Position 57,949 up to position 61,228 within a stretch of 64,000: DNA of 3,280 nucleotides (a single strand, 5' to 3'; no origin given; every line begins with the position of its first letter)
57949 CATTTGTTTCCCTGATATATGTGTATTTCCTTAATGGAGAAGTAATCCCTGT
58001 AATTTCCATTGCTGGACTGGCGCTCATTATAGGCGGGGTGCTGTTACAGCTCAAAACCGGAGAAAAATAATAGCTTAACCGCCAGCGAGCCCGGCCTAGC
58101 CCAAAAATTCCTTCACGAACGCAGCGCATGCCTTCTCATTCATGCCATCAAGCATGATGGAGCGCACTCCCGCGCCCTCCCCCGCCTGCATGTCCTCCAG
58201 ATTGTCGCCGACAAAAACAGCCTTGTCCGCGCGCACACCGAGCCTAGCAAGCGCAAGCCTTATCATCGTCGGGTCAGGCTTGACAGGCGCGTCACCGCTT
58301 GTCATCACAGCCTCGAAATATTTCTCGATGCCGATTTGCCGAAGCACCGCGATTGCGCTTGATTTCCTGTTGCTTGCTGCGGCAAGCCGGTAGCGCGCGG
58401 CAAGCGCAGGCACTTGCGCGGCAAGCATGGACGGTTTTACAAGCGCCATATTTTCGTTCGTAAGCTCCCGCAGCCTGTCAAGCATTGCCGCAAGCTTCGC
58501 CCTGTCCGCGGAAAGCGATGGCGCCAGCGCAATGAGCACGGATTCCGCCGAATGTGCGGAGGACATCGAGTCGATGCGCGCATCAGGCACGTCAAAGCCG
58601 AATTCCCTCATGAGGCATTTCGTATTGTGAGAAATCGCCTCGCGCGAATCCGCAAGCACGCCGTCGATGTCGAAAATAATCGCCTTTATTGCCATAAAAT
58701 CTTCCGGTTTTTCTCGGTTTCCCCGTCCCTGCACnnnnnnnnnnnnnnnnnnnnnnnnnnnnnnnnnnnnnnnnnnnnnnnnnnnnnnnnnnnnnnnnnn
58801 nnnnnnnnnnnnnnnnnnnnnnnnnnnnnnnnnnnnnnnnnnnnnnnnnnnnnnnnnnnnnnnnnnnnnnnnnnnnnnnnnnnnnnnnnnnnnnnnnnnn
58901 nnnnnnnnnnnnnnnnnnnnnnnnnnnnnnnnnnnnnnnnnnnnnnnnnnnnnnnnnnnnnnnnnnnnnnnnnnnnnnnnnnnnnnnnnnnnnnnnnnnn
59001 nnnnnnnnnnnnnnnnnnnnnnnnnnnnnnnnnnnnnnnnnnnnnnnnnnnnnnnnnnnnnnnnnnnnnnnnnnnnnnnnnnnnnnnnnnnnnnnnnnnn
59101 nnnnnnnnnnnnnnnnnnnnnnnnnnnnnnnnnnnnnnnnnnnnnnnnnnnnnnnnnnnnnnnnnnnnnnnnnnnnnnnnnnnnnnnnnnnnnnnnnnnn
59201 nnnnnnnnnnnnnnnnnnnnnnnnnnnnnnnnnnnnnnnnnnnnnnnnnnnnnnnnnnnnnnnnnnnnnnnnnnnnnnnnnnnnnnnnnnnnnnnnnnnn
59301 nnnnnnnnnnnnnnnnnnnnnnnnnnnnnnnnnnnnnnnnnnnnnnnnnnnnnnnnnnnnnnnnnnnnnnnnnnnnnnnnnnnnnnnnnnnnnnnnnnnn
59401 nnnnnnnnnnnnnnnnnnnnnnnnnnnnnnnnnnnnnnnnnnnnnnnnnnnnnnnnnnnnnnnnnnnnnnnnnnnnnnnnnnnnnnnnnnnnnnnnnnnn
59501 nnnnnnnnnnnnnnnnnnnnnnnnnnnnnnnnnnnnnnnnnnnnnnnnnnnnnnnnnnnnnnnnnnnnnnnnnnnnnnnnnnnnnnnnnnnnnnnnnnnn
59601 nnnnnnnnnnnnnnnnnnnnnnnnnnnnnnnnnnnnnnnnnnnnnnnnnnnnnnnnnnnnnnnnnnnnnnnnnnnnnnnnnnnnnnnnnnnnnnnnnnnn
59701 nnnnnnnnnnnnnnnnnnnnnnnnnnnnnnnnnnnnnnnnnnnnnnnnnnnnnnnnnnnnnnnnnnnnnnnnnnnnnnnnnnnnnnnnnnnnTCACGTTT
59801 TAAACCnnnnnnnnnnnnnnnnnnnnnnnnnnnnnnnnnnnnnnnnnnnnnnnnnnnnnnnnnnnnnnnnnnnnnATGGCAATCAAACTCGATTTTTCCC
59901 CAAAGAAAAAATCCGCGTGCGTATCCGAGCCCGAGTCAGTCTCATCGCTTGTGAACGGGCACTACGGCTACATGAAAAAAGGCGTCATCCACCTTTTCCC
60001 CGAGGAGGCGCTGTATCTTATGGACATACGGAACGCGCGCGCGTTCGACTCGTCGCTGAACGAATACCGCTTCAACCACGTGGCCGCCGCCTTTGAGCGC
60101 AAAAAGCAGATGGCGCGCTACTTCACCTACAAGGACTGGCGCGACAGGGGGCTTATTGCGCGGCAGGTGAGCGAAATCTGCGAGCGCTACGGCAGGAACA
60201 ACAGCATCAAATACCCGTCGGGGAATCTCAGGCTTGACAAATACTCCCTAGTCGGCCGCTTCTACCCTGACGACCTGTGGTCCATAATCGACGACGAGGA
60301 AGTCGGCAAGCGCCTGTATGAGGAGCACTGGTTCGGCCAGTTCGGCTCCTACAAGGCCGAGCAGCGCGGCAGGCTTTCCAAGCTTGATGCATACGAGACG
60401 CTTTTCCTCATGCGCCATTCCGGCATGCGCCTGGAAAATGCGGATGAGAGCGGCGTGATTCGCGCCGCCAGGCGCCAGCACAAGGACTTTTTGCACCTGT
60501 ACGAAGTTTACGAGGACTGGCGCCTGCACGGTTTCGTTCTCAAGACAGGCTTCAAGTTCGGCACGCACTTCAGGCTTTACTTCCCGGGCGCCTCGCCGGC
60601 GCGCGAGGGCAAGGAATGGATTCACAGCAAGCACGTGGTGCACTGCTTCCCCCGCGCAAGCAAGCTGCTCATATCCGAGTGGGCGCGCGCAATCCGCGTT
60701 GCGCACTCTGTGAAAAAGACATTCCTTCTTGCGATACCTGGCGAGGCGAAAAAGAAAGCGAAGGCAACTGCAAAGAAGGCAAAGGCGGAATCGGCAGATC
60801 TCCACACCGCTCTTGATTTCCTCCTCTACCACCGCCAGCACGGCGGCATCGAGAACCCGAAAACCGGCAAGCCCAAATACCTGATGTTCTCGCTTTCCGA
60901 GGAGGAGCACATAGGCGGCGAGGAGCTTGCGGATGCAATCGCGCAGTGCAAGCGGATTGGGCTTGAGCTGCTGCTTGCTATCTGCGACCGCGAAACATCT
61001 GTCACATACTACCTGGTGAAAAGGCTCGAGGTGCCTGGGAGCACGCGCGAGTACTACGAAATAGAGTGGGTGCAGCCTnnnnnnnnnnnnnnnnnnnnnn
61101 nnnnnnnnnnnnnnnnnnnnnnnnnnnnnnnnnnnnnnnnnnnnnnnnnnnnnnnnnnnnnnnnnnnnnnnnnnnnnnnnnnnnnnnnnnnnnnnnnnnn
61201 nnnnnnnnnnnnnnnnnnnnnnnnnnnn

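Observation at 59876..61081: Three-unit tRNA splicing endonuclease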

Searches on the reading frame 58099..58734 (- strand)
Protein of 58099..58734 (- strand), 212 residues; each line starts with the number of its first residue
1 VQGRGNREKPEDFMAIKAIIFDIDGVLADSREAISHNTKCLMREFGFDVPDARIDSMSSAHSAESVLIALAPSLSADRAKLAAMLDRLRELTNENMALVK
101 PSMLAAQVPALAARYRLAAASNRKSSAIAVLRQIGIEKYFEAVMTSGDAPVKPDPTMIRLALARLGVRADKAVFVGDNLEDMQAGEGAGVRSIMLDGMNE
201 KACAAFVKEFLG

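Call 43: search_protein_families(library=pfam, proteins=[window:58099-58734:-], max_evalue=0.01)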
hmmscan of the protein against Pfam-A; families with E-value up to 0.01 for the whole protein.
window:58099-58734:- (212 aa): 4 families
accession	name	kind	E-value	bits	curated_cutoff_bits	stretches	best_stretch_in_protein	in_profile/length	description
PF13419.12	HAD_2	-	4.9e-26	92.4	23.8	1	19-194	1-177/178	Haloacid dehalogenase-like hydrolase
PF00702.32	Hydrolase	-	7.6e-19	69.3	26.4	1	16-189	1-191/191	haloacid dehalogenase-like hydrolase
PF13242.12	Hydrolase_like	-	1.3e-09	38.3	22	1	152-195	4-48/75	HAD-hyrolase-like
PF13344.12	Hydrolase_6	-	0.0095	16.4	27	0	19-41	1-23/101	Haloacid dehalogenase-like hydrolase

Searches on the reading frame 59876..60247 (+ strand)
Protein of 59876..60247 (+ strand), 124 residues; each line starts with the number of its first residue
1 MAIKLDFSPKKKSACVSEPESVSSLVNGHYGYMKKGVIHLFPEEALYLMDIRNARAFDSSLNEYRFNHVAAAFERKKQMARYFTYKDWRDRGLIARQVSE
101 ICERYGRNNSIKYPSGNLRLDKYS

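Call 28: search_protein_families(library=pfam, proteins=[window:59876-60247:+], max_evalue=1)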
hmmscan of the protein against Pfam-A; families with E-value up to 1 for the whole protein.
window:59876-60247:+ (124 aa): 2 families
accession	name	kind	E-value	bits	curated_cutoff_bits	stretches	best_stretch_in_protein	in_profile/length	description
PF02778.19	tRNA_int_endo_N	-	5.3e-05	23.1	21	1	13-50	9-48/67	tRNA intron endonuclease, N-terminal domain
PF12928.12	tRNA_int_end_N2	-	0.00089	19.7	24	1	28-50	38-61/69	tRNA-splicing endonuclease subunit sen54 N-term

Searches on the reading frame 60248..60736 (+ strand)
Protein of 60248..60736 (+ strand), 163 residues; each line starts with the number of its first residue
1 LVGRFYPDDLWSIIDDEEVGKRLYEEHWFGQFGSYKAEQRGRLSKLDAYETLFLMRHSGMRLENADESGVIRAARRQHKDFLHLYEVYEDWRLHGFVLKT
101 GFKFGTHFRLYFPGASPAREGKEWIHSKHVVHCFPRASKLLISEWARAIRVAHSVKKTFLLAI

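Call 28: search_protein_families(library=pfam, proteins=[window:60248-60736:+], max_evalue=1)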
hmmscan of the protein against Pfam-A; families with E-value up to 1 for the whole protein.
window:60248-60736:+ (163 aa): 2 families
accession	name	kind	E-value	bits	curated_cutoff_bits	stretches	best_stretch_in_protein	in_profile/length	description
PF01974.23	tRNA_int_endo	-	5.6e-20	71.7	27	1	81-163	1-76/85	tRNA intron endonuclease, catalytic C-terminal domain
PF02778.19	tRNA_int_endo_N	-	0.0027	17.6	21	1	13-60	11-52/67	tRNA intron endonuclease, N-terminal domain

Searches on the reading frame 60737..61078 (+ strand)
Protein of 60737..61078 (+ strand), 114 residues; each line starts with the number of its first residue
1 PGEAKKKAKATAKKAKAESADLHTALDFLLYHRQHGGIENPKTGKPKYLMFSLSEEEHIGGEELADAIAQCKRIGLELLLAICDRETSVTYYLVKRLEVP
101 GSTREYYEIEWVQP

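Call 28: search_protein_families(library=pfam, proteins=[window:60737-61078:+], max_evalue=1)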
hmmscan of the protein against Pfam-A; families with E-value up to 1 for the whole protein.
window:60737-61078:+ (114 aa): 2 families
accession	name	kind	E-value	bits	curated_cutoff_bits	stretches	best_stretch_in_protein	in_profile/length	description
PF01974.23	tRNA_int_endo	-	2e-05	25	27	1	27-91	27-85/85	tRNA intron endonuclease, catalytic C-terminal domain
PF09631.16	Sen15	-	0.03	15.1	22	1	47-95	41-92/101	Sen15 protein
